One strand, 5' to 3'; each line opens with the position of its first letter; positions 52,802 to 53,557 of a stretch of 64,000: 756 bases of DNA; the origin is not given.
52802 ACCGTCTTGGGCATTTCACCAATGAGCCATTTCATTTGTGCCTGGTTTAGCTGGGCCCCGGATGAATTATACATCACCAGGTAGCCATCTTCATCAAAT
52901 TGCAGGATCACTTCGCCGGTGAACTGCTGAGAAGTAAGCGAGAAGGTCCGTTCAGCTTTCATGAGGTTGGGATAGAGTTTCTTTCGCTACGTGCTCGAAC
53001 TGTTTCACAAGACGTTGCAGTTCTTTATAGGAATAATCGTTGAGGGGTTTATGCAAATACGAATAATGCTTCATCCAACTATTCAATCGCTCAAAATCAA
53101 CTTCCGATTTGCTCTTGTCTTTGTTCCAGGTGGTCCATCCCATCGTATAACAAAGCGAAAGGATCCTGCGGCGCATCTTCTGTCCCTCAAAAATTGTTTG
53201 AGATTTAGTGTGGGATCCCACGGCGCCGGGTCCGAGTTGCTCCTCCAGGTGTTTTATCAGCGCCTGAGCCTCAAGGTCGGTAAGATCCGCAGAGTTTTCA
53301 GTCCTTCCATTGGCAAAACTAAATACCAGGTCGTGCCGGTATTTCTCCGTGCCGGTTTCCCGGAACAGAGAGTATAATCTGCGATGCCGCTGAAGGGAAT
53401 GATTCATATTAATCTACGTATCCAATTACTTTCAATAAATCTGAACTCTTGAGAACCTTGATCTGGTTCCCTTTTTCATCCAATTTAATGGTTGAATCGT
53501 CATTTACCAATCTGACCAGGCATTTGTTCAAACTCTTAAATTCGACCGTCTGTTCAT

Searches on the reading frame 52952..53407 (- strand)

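Call 74: search_protein_families(library=pfam, proteins=[window:52952-53407:-])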
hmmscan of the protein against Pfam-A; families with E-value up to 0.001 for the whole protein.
window:52952-53407:- (151 aa): 1 family
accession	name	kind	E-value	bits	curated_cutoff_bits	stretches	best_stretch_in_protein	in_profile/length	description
PF06252.17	GemA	-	0.00042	21.7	27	0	37-133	17-109/119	Bacteriophage Mu, GemA protein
